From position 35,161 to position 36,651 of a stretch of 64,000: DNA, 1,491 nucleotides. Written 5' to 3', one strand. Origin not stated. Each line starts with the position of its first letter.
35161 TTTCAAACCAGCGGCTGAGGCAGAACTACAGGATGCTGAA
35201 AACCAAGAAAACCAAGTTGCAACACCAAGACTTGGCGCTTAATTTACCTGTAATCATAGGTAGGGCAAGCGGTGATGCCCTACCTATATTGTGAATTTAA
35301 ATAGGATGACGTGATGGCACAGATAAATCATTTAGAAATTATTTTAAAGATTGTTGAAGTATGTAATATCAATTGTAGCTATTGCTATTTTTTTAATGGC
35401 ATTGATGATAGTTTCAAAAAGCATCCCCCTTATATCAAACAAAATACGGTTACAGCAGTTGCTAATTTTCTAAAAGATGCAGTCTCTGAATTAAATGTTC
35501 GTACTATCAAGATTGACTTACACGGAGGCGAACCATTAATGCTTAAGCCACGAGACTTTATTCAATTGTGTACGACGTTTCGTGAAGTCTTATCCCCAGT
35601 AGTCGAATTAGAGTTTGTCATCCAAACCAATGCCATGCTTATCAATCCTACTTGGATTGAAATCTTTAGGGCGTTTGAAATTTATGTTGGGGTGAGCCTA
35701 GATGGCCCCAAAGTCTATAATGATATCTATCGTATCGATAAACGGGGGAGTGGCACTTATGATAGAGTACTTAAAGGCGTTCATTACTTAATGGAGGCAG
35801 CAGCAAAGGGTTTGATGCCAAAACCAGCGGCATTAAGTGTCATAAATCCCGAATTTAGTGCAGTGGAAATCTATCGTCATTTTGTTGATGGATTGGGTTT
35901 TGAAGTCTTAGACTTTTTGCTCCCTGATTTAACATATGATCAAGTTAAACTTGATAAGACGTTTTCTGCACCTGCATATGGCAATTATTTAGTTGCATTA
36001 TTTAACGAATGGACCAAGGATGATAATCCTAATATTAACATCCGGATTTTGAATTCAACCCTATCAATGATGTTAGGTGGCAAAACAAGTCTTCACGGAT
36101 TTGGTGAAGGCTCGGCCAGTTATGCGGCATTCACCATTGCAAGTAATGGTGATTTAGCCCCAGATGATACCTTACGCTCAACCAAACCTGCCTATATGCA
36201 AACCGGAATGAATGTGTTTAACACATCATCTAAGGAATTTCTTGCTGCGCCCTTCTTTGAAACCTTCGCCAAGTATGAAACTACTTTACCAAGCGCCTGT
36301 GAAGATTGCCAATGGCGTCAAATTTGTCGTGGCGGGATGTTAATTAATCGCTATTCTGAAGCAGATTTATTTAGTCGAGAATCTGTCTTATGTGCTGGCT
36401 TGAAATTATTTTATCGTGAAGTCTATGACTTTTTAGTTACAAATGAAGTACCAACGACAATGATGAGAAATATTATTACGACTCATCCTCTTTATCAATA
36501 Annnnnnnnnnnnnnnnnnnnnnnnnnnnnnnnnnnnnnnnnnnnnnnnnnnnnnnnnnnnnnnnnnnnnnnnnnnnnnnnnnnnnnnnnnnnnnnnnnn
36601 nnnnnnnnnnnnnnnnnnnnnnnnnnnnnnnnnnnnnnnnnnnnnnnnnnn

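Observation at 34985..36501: Candidate novel RiPP: 85-aa peptide with four aromatic-x-Lys triplets (including darobactin-like WSKS) next to a radical SAM/SPASM-like enzyme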

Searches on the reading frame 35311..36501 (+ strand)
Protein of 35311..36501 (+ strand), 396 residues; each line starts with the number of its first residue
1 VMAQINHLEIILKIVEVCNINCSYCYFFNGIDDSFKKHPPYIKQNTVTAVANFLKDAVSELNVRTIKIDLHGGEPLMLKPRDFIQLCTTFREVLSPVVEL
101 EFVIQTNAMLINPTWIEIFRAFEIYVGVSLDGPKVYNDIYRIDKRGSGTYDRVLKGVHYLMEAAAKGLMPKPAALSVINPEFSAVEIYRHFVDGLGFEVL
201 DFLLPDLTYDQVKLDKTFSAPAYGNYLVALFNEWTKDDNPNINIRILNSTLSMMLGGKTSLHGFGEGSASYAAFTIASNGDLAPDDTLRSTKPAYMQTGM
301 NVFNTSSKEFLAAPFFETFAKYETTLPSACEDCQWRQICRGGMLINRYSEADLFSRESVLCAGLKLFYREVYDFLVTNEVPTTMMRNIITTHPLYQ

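Call 3: search_protein_families(library=ncbifam, proteins=[window:35311-36501:+], max_evalue=0.01)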
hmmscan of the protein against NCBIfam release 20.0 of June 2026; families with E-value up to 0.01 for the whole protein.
window:35311-36501:+ (396 aa): 59 families (the best 25 are shown)
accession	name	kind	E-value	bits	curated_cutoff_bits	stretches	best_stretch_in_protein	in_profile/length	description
TIGR04496.1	rSAM_XyeB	equivalog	3.7e-93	312.3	450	1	5-387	1-382/385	cyclophane-forming radical SAM/SPASM peptide maturase XyeB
NF041707.1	rSAM_YhhB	equivalog_domain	2.8e-78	263.4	445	1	10-371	4-361/369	cyclophane-forming radical SAM/SPASM peptide maturase YhhB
TIGR04269.1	SAM_SPASM_FxsB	subfamily_domain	1.8e-67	227.9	370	1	9-371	3-361/363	FxsB family cyclophane-forming radical SAM/SPASM peptide maturase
TIGR03942.1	sulfatase_rSAM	equivalog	8e-52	176.5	349.45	1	16-373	9-355/363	anaerobic sulfatase maturase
NF041300.1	rSAM_mat_DarW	exception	5.1e-39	134.3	650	1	6-371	39-394/415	radical SAM/SPASM peptide maturase DarW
NF041298.1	rSAM_mat_DynA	equivalog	6.7e-38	130.6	450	1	11-371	4-349/356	dynobactin maturation radical SAM/SPASM protein DynA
NF041718.1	rSAM_phane_AMC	equivalog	1.4e-34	119.7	425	1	10-358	8-343/362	cyclophane-forming radical SAM peptide maturase AmcB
NF010308.0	PRK13745.1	equivalog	9.3e-34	117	484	2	8-163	13-165/412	anaerobic sulfatase-maturation protein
NF010321.0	PRK13758.1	equivalog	3.5e-28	98.8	441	1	15-373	12-360/370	anaerobic sulfatase-maturase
NF038005.1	rSAM_mat_DarE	equivalog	7.3e-28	97.5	650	1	5-350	71-407/432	darobactin maturation radical SAM/SPASM protein DarE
TIGR04261.1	rSAM_GlyRichRpt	subfamily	8.5e-28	97.4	310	1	16-355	5-339/363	cyclophane-forming radical SAM/SPASM peptide maturase GrrM/OscB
NF047865.1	rSAM_PapB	equivalog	2.8e-26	92.5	340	1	10-348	5-322/330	PapB family radical SAM/SPASM ranthipeptide maturase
TIGR04083.1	rSAM_pep_methan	hypoth_equivalog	8.9e-25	87.3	300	1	17-375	9-343/376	TIGR04083 family peptide-modifying radical SAM enzyme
TIGR03906.1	quino_hemo_SAM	equivalog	6.1e-22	77.9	453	1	9-350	95-421/467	quinohemoprotein amine dehydrogenase maturation protein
NF035951.1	rSAM_RumMC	equivalog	3.1e-21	75.6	720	1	7-196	111-297/510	RumMC family radical SAM sactipeptide maturase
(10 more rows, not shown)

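Call 4: search_protein_families(library=pfam, proteins=[window:35311-36501:+], max_evalue=0.01)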
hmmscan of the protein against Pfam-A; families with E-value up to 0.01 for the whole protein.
window:35311-36501:+ (396 aa): 2 families
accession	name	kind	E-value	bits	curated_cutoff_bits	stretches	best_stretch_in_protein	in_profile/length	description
PF04055.27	Radical_SAM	-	5.8e-12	46.5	29.5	1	14-163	3-139/166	Radical SAM superfamily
PF13353.11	Fer4_12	-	3.3e-05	24.6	22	1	15-127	12-114/137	4Fe-4S single cluster domain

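Call 8: find_related_loci(query=window:35311-36498:+, collection=genome_contigs, flank=6000)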
Query window:35311-36498:+ (396 aa) in genome_contigs; peptide patterns used: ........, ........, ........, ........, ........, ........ (x = any residue, [..] = any of these).
12 stretches matched a pattern; 1 encode a relative of the query (tblastn E <= 1e-3); 1 distinct loci.
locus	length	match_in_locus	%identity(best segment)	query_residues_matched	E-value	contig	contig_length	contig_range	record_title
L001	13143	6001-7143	45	8-386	3e-110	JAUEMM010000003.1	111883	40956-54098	MAG: Wolbachia endosymbiont of Tyrophagus putrescentiae isolate JH06282023_3 sequence03, whole genome shotgun sequence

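Call 9: find_homologous_proteins(query=window:35311-36498:+, max_evalue=1e-20)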
Query window:35311-36498:+ (396 aa): 3594 proteins with E <= 1e-20 among 5674 candidates; the best 120 are listed.
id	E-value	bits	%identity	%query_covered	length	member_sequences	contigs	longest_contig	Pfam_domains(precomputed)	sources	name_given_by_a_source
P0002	3.5e-269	910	100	100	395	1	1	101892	PF04055.28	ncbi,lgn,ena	-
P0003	5.1e-142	492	54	98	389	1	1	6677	PF04055.28,PF13353.12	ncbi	-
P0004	3.2e-134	466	53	98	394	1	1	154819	PF04055.28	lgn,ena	-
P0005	2.2e-132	460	52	97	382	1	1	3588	PF04055.28,PF13353.12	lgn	-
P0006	2.1e-128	447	50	98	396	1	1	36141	PF04055.28,PF13353.12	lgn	-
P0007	2.0e-125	437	50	98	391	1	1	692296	PF04055.28,PF13353.12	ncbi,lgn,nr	ncbi:MAG: radical SAM protein [Sphingobacteriia bacterium]|nr:radical SAM protein [Sphingobacteriia 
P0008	2.9e-123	430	50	96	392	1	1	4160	PF04055.28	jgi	jgi:uncharacterized protein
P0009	1.5e-122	427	49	97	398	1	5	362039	PF04055.28,PF13353.12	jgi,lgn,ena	-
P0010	3.4e-121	423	50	97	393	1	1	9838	PF04055.28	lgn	-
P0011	5.2e-120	419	49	97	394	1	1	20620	PF04055.28,PF13353.12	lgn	-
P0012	5.2e-117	409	49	95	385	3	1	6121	PF04055.28,PF13353.12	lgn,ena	-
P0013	3.4e-114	400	48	94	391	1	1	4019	PF04055.28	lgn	-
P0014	1.6e-111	391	47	93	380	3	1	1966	PF04055.28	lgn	-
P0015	4.3e-111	390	46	96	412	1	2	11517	PF04055.28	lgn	-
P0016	7.6e-111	389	45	99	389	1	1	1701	PF04055.28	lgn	-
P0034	2.8e-106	374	45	97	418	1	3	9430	PF04055.28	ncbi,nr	ncbi:MAG TPA: radical SAM protein [Parachlamydiaceae bacterium]|nr:radical SAM protein [Parachlamydi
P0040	2.9e-105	371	44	97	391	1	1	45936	PF04055.28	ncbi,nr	ncbi:MAG: radical SAM protein [Thaumarchaeota archaeon]|nr:radical SAM protein [Nitrososphaerota arc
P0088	2.6e-99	351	45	97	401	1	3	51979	PF04055.28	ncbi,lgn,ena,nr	ncbi:MAG: radical SAM protein [Gammaproteobacteria bacterium]|nr:radical SAM protein [Gammaproteobac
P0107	3.0e-97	344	41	94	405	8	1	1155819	PF04055.28,PF13353.12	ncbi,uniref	ncbi:radical SAM protein [Niveispirillum sp. KHB5.9]|uniref:radical SAM protein n=1 Tax=Niveispirill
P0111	5.6e-97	343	42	96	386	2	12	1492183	PF04055.28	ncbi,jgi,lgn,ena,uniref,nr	ncbi:radical SAM protein [Candidatus Rhabdochlamydia porcellionis]|jgi:uncharacterized protein|unire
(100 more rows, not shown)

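Call 11: find_encoding_contigs(protein=P0002, flank=3000, max_places=3)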
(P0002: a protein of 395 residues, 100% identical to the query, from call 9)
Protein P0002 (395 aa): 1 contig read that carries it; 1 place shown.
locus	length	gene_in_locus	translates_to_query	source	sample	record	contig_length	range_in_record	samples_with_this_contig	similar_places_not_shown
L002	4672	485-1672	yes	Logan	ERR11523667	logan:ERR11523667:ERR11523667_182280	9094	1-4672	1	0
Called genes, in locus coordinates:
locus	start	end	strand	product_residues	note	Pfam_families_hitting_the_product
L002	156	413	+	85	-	-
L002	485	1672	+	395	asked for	PF04055:Radical_SAM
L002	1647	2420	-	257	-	PF00196:GerE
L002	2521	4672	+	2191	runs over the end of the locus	?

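Call 14: search_solved_structures(query=window:35311-36498:+, max_evalue=0.001, show_alignments=2)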
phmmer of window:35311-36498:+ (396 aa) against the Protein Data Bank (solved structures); distinct sequences matched with E-value up to 0.001: 5.
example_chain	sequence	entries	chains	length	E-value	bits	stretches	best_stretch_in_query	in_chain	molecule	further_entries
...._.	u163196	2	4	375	1.3e-40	142.7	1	11-363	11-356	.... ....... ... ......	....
4k36_A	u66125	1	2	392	5.2e-22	81.6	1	15-376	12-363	Anaerobic sulfatase-maturating enzyme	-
4k37_A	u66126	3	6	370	5.5e-22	81.5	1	15-376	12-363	Anaerobic sulfatase-maturating enzyme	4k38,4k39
5wgg_A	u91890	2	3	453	1.8e-08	37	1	11-164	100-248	Radical SAM domain protein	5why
8vpo_A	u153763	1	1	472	3.3e-05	26.3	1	12-162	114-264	Radical SAM core domain-containing protein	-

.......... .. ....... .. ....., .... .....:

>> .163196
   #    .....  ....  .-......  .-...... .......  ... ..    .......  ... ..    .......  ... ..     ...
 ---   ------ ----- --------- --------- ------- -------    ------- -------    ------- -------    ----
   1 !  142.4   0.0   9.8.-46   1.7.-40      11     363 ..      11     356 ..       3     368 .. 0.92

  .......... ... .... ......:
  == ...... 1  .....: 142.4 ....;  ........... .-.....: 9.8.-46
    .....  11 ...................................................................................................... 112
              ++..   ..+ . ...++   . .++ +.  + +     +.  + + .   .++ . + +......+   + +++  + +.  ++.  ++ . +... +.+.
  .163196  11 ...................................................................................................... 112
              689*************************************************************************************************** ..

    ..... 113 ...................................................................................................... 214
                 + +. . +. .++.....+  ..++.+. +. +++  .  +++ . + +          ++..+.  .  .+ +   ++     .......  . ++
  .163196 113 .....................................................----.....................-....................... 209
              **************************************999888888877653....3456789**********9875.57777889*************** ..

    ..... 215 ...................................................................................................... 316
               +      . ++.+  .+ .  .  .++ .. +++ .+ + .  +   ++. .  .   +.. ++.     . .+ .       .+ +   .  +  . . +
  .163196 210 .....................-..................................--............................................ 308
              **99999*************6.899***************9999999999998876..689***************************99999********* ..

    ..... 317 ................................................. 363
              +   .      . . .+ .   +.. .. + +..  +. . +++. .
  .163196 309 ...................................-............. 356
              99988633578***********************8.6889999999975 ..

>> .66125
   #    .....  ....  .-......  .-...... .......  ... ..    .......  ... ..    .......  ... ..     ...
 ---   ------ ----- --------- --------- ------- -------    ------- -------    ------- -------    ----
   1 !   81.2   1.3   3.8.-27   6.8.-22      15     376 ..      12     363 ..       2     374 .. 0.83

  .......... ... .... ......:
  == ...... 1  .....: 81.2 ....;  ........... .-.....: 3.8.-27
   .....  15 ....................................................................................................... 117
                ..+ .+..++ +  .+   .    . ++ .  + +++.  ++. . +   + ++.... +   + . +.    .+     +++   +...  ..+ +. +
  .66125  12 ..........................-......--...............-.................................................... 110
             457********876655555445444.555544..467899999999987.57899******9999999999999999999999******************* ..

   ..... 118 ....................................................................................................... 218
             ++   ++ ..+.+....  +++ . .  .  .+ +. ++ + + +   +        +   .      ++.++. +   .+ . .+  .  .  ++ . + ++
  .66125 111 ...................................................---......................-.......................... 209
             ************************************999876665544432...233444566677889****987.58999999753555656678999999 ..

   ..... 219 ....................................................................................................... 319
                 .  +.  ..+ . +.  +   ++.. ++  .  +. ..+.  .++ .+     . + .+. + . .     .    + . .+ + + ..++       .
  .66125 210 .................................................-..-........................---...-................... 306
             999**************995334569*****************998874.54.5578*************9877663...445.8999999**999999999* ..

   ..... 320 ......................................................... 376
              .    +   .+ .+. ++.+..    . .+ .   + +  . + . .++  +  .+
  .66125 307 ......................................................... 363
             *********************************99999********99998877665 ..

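Call 25: find_related_loci(query=A1, collection=metagenome_contigs, flank=4000)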
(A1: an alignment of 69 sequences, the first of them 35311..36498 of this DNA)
Query A1 (396 aa) in metagenome_contigs; peptide patterns used: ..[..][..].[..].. (x = any residue, [..] = any of these).
600 stretches matched a pattern (row limit reached: there are more); 403 encode a relative of the query (tblastn E <= 1e-3); the best 80 are kept; 80 distinct loci.
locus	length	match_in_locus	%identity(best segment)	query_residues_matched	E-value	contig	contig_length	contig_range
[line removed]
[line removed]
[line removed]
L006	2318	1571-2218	49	8-228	8e-68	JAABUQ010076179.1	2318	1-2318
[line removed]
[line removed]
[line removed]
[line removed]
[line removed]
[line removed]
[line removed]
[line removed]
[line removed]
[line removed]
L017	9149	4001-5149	28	2-390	2e-54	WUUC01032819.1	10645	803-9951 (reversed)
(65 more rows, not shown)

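Call 26: find_encoding_contigs(protein=P0003, flank=3500, max_places=1)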
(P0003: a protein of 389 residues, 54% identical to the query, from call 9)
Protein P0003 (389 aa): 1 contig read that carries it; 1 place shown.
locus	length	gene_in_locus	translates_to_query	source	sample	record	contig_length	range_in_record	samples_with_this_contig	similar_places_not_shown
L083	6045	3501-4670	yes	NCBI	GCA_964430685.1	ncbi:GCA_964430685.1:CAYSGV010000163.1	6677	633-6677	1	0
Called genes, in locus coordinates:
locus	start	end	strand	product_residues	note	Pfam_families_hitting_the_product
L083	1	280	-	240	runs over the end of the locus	-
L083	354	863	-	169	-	PF06127:Mpo1-like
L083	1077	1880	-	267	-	-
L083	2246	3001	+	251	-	PF08447:PAS_3, PF00196:GerE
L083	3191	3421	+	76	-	-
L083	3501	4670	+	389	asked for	PF04055:Radical_SAM, PF13353:Fer4_12 (weak)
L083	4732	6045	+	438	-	?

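Call 27: find_encoding_contigs(protein=P0004, flank=3500, max_places=1)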
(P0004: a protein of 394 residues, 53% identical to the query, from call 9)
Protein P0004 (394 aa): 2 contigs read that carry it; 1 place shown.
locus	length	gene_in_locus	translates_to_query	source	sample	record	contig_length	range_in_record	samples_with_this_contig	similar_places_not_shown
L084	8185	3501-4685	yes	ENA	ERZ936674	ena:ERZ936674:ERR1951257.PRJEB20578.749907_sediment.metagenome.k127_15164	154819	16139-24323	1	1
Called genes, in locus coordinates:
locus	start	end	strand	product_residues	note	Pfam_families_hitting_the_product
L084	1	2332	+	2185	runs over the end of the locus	PF00501:AMP-binding, PF00975:Thioesterase, PF00515:TPR_1 (weak), PF00515:TPR_1, PF00515:TPR_1, PF13414:TPR_11, PF00515:TPR_1, PF13414:TPR_11, +19 more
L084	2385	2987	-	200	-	-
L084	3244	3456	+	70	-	-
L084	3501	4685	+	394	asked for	PF04055:Radical_SAM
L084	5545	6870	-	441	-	PF00067:p450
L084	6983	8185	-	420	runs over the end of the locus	PF00083:Sugar_tr, PF07690:MFS_1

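Call 28: find_encoding_contigs(protein=P0006, flank=3500, max_places=1)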
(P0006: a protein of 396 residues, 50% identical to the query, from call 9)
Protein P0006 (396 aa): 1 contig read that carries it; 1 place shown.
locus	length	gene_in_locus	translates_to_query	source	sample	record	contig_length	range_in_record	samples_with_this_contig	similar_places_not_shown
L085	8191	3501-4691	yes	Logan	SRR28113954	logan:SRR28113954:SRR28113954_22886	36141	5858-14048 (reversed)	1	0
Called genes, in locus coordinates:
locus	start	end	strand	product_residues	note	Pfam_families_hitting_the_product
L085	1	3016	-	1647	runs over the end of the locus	PF12796:Ank_2 (weak), PF13606:Ank_3 (faint), PF13637:Ank_4 (faint), PF00023:Ank (faint), PF13857:Ank_5 (faint), PF12796:Ank_2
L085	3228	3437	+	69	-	-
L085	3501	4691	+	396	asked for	PF13353:Fer4_12 (weak), PF04055:Radical_SAM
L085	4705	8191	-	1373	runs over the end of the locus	PF00023:Ank (faint), PF13606:Ank_3 (faint), PF13637:Ank_4 (faint), PF12796:Ank_2, PF24521:Ank_KRIT1 (faint), PF12796:Ank_2, PF13857:Ank_5 (weak)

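Call 29: find_encoding_contigs(protein=P0007, flank=3500, max_places=1)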
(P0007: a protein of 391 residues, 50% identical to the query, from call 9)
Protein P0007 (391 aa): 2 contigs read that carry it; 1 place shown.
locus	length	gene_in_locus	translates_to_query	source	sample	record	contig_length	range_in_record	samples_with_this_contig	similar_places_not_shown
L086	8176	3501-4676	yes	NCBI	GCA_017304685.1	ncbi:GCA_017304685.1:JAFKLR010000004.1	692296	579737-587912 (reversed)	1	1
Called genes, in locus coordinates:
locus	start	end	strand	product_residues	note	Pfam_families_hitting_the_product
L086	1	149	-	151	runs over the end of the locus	PF00293:NUDIX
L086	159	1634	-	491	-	PF20695:UbiD_N, PF01977:UbiD, PF20696:UbiD_C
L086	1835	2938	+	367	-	PF14736:N_Asn_amidohyd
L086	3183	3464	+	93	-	-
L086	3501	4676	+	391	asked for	PF04055:Radical_SAM, PF13353:Fer4_12 (faint)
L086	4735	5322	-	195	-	-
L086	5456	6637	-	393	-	PF00563:EAL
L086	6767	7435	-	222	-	PF03448:MgtE_N (weak)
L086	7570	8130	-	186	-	PF06055:ExoD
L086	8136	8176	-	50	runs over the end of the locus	PF02416:TatA_B_E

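Call 34: search_protein_families(library=pfam, proteins=[L083:4732-6045:+], max_evalue=0.001)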
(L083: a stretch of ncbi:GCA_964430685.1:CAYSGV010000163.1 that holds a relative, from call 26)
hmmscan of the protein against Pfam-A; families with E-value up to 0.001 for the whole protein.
L083:4732-6045:+ (438 aa): 1 family
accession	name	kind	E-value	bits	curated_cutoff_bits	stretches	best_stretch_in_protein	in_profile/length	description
PF00501.34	AMP-binding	-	2.7e-25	89.4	29.9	1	17-359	3-355/384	AMP-binding enzyme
